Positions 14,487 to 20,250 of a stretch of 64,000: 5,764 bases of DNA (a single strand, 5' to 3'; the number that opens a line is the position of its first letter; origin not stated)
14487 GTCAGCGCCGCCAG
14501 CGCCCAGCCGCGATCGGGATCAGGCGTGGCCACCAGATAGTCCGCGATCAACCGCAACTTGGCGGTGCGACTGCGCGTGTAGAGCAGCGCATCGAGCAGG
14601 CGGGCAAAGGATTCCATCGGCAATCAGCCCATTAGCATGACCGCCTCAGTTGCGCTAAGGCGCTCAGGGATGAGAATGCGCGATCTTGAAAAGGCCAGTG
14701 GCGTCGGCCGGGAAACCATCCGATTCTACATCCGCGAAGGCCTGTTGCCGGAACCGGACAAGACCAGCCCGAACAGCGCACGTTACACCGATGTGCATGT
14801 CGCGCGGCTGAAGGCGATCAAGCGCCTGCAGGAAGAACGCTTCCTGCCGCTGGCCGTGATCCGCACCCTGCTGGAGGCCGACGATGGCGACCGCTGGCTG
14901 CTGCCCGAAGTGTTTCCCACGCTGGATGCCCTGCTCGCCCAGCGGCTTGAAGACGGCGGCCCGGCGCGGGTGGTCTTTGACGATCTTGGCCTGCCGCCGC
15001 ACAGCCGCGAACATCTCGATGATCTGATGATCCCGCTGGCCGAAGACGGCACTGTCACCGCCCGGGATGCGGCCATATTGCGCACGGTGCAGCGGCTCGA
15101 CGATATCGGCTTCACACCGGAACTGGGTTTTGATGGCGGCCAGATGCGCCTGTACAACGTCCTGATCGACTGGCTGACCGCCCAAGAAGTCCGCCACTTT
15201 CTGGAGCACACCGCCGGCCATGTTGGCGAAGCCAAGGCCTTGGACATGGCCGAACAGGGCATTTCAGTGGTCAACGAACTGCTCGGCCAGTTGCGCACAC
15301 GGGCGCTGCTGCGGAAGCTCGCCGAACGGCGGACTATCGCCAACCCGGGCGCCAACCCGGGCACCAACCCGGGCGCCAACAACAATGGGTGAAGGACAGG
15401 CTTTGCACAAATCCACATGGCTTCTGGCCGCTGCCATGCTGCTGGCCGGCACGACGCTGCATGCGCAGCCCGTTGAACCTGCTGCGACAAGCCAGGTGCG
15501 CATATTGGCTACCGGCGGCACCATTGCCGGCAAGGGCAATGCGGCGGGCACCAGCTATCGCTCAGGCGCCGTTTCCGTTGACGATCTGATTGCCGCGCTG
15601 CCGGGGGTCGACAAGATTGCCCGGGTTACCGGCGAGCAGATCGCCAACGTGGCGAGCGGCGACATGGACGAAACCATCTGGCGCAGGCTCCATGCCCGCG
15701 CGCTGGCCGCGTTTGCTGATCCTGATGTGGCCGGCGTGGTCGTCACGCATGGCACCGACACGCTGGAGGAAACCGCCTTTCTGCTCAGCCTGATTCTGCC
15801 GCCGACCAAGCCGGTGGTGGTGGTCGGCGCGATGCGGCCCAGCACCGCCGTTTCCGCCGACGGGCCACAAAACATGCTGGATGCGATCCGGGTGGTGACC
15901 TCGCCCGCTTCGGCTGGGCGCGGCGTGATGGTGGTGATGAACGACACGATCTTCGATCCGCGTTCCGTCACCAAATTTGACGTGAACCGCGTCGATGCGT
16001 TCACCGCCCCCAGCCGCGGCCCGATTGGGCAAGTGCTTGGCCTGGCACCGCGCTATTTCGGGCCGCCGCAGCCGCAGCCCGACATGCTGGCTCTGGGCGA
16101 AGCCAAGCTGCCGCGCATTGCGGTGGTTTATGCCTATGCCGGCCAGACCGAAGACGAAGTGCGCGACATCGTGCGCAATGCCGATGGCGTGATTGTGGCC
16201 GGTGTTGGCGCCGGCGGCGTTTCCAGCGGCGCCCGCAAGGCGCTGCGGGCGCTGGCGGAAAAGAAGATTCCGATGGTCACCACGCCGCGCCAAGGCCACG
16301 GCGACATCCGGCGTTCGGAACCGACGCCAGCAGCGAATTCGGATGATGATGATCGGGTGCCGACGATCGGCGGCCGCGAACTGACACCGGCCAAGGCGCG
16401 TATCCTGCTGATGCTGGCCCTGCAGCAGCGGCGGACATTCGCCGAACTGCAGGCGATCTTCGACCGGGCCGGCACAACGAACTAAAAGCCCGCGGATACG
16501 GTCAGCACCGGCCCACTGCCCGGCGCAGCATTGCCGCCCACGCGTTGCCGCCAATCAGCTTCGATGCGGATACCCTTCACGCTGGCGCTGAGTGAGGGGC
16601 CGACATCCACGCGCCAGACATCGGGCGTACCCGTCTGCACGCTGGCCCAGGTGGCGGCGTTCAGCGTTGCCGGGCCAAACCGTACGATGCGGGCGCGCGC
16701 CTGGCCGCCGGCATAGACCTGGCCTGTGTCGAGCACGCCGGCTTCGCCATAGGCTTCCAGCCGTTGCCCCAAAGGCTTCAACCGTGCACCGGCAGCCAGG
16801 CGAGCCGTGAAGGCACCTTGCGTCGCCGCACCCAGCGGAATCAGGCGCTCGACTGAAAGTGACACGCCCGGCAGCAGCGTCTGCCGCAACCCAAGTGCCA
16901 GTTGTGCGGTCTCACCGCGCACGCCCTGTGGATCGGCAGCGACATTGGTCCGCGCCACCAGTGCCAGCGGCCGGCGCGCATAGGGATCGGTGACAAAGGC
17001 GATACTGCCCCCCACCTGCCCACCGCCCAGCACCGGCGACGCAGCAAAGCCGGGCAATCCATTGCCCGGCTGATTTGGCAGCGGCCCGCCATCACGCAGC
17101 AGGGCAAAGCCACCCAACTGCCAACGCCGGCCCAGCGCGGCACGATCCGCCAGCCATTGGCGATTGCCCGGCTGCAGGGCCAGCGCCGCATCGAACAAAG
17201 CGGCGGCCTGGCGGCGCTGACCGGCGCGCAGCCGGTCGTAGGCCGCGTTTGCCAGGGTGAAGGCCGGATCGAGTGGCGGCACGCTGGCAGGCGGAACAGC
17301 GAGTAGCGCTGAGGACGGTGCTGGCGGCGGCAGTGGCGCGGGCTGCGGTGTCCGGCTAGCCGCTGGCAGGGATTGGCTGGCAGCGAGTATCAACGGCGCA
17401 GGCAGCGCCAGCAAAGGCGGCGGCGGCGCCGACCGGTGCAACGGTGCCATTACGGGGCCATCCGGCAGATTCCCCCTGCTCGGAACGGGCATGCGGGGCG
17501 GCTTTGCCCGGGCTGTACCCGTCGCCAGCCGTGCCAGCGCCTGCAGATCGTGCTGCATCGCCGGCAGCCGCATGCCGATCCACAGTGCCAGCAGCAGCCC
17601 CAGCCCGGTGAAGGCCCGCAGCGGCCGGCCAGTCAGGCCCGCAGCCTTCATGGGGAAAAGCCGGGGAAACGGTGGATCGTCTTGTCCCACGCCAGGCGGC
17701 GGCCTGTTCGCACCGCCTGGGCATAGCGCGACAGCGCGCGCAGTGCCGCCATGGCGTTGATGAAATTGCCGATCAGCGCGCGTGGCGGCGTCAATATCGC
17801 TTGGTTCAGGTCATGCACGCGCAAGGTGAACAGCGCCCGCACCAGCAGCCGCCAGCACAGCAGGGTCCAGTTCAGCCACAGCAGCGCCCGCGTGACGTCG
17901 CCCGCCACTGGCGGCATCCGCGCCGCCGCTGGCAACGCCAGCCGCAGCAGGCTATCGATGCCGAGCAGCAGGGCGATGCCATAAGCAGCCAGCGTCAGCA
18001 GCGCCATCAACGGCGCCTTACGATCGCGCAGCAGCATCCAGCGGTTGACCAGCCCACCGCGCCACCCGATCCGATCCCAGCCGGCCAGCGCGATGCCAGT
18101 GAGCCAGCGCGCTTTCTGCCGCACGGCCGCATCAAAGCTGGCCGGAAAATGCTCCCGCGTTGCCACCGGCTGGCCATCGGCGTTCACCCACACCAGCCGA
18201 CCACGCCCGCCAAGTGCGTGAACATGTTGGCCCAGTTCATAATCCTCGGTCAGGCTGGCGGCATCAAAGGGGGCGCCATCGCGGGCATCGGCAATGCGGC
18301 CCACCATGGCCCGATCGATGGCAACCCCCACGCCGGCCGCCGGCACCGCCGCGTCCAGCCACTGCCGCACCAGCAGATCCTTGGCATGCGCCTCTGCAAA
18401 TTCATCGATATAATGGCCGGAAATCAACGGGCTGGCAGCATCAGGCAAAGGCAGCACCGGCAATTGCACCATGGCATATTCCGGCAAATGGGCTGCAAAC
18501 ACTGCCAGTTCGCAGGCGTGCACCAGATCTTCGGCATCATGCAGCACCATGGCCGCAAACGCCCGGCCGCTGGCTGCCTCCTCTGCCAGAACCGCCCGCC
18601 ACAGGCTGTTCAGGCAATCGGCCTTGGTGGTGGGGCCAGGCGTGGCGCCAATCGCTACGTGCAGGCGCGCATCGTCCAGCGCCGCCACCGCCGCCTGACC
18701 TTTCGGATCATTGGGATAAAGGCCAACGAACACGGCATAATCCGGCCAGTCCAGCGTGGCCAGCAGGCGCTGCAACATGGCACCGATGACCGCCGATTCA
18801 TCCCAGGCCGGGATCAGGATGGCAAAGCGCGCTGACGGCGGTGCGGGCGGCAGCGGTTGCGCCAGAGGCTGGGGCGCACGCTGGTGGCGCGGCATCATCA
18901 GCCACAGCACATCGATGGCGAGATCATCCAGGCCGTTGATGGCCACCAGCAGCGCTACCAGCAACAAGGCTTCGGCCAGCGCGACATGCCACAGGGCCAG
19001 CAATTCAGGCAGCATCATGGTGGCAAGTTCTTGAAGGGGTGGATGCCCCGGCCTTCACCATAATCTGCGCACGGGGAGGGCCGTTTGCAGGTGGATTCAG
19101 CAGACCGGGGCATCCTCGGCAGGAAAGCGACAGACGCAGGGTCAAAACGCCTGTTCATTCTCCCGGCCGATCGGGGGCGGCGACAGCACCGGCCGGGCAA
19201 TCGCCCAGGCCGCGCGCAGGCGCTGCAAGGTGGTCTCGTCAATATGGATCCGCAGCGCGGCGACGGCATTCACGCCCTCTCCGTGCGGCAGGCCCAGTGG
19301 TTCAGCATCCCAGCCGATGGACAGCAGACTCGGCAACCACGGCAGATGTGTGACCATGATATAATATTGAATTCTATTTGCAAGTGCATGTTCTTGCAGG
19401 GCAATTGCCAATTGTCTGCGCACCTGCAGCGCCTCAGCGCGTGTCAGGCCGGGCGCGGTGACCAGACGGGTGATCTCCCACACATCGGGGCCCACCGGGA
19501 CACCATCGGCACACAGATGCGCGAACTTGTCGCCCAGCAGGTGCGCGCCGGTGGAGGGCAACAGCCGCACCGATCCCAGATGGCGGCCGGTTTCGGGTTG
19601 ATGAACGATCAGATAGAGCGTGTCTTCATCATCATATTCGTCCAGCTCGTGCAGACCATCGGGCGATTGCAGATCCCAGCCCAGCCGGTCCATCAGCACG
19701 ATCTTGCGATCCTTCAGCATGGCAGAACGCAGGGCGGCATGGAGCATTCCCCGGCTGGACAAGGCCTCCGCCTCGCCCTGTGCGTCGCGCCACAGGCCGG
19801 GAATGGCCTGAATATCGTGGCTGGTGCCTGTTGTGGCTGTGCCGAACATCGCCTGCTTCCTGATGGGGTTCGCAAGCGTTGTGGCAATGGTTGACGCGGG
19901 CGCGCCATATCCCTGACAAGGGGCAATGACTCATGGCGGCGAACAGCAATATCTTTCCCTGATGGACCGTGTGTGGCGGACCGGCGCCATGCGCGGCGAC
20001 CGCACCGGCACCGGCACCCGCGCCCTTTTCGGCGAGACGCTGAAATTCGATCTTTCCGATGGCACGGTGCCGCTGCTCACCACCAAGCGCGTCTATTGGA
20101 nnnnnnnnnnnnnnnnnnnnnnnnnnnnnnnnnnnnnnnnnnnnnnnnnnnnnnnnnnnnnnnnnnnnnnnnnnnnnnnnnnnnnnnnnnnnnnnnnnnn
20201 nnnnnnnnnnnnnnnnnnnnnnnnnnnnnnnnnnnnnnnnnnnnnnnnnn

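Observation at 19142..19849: Orphan LuxI homolog directly upstream of, and co-oriented with, a surface-glycan export operon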

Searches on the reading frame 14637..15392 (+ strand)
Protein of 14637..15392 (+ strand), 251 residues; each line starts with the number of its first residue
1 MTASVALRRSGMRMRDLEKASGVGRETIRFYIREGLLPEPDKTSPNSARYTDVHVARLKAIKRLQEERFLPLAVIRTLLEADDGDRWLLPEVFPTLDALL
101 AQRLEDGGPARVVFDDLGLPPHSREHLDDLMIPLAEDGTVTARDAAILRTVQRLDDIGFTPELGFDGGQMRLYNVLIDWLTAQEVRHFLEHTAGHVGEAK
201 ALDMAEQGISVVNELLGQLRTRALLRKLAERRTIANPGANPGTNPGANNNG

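Call 3: search_protein_families(library=pfam, proteins=[window:14637-15392:+], max_evalue=0.01)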
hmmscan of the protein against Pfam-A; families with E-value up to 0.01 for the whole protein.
window:14637-15392:+ (251 aa): 2 families
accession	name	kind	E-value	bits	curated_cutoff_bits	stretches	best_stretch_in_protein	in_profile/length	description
PF13411.12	MerR_1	-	1.4e-19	70.4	21.6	1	12-81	1-68/69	MerR HTH family regulatory protein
PF00376.29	MerR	-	3.3e-07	30.4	28.2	1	14-46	2-34/38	MerR family regulatory protein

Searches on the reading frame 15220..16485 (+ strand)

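Call 3: search_protein_families(library=pfam, proteins=[window:15220-16485:+], max_evalue=0.01)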
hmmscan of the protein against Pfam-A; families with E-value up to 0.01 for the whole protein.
window:15220-16485:+ (421 aa): 2 families
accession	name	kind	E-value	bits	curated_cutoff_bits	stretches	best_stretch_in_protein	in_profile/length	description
PF00710.25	Asparaginase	-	1.7e-59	201.1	22.5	1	93-275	2-183/193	Asparaginase, N-terminal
PF17763.6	Asparaginase_C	-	1.4e-23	83.5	34.6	1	299-414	1-114/114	Glutaminase/Asparaginase C-terminal domain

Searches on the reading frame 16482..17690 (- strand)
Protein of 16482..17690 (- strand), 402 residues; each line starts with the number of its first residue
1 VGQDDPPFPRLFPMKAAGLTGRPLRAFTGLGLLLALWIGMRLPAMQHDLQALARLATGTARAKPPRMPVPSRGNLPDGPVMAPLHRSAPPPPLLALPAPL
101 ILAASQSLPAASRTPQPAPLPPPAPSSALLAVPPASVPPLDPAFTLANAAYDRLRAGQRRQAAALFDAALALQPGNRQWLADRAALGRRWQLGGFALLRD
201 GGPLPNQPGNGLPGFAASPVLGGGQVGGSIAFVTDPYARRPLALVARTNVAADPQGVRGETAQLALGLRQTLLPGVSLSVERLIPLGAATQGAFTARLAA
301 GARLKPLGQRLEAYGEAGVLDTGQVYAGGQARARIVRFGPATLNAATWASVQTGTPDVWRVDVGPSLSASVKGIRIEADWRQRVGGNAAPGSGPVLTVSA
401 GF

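Call 3: search_protein_families(library=pfam, proteins=[window:16482-17690:-], max_evalue=0.01)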
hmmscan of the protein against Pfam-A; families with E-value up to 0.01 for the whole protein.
window:16482-17690:- (402 aa): 0 families

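Call 4: search_protein_families(library=ncbifam, proteins=[window:16482-17690:-], max_evalue=0.01)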
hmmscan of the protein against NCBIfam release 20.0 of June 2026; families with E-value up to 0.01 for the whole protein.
window:16482-17690:- (402 aa): 0 families

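Call 42: search_protein_families(library=pfam, proteins=[window:16482-17690:-], max_evalue=1)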
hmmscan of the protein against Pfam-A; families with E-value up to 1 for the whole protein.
window:16482-17690:- (402 aa): 2 families
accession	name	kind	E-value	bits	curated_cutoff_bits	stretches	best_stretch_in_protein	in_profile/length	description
PF07719.23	TPR_2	-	0.11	13.1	27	1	144-176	2-34/34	Tetratricopeptide repeat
PF13428.12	TPR_14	-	0.26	12.5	23.5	1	150-185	8-43/44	Tetratricopeptide repeat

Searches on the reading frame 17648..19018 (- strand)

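Call 3: search_protein_families(library=pfam, proteins=[window:17648-19018:-], max_evalue=0.01)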
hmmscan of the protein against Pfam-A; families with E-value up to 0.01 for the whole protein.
window:17648-19018:- (456 aa): 2 families
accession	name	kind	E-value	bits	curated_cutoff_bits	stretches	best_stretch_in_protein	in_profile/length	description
PF13641.12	Glyco_tranf_2_3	-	1.9e-27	97.2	27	1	64-307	2-229/230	Glycosyltransferase like family 2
PF13632.12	Glyco_trans_2_3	-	2.3e-24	86.8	27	1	158-353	3-193/198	Glycosyl transferase family group 2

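Call 4: search_protein_families(library=ncbifam, proteins=[window:17648-19018:-], max_evalue=0.01)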
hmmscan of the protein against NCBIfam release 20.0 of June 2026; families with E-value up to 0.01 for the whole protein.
window:17648-19018:- (456 aa): 6 families
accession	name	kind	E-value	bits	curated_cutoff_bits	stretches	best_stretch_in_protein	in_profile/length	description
NF011307.0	PRK14716.1-5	equivalog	1.1e-140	469.6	431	1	15-453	18-451/464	glycosyl transferase family protein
NF011305.0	PRK14716.1-3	equivalog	6.7e-115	385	409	1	17-452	8-456/486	glycosyl transferase family protein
NF012033.0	PRK15489.1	equivalog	1.2e-111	374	537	1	5-452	8-481/703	glycosyl transferase family protein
NF008411.1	PRK11234.1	equivalog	1.4e-99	334.5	1170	1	7-454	2-475/723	cyclic di-3',5'-guanylate-activated glycosyltransferase NfrB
NF011304.0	PRK14716.1-2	equivalog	3.8e-77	260.3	604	1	25-453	19-464/502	glycosyl transferase family protein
NF011306.0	PRK14716.1-4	equivalog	1.1e-57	195.8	504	1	17-452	8-434/442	glycosyl transferase family protein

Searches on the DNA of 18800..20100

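Call 29: search_rna_families(source=window, start=18800, end=20100, threshold=evalue, max_evalue=10, show_alignments=3)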
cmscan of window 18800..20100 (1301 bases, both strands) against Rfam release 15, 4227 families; matches with E-value up to 10: 6.
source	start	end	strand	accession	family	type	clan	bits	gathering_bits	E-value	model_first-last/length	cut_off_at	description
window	19823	20078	-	RF02205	WT1-AS_3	Gene; lncRNA;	-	21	55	2.6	1-245/245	no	WT1 antisense RNA conserved region 3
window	18879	18951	-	RF03739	mir-4529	Gene; miRNA;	-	18.5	88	2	1-83/83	no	mir-4529 microRNA precursor family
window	18879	18951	+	RF03739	mir-4529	Gene; miRNA;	-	17.5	88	3.8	1-83/83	no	mir-4529 microRNA precursor family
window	19963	20074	-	RF01075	TLS-PK1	Cis-reg;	-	17.1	80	1.9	1-97/97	no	Pseudoknot of tRNA-like structure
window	19079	19158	+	RF02507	Atu_Ti3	Gene; sRNA;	-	14.9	50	8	1-89/89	no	Rhizobiales sRNA Atu_Ti3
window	18944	19026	-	RF00223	IRES_Bip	Cis-reg; IRES;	-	13.5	40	0.15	1-263/263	no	bip internal ribosome entry site (IRES)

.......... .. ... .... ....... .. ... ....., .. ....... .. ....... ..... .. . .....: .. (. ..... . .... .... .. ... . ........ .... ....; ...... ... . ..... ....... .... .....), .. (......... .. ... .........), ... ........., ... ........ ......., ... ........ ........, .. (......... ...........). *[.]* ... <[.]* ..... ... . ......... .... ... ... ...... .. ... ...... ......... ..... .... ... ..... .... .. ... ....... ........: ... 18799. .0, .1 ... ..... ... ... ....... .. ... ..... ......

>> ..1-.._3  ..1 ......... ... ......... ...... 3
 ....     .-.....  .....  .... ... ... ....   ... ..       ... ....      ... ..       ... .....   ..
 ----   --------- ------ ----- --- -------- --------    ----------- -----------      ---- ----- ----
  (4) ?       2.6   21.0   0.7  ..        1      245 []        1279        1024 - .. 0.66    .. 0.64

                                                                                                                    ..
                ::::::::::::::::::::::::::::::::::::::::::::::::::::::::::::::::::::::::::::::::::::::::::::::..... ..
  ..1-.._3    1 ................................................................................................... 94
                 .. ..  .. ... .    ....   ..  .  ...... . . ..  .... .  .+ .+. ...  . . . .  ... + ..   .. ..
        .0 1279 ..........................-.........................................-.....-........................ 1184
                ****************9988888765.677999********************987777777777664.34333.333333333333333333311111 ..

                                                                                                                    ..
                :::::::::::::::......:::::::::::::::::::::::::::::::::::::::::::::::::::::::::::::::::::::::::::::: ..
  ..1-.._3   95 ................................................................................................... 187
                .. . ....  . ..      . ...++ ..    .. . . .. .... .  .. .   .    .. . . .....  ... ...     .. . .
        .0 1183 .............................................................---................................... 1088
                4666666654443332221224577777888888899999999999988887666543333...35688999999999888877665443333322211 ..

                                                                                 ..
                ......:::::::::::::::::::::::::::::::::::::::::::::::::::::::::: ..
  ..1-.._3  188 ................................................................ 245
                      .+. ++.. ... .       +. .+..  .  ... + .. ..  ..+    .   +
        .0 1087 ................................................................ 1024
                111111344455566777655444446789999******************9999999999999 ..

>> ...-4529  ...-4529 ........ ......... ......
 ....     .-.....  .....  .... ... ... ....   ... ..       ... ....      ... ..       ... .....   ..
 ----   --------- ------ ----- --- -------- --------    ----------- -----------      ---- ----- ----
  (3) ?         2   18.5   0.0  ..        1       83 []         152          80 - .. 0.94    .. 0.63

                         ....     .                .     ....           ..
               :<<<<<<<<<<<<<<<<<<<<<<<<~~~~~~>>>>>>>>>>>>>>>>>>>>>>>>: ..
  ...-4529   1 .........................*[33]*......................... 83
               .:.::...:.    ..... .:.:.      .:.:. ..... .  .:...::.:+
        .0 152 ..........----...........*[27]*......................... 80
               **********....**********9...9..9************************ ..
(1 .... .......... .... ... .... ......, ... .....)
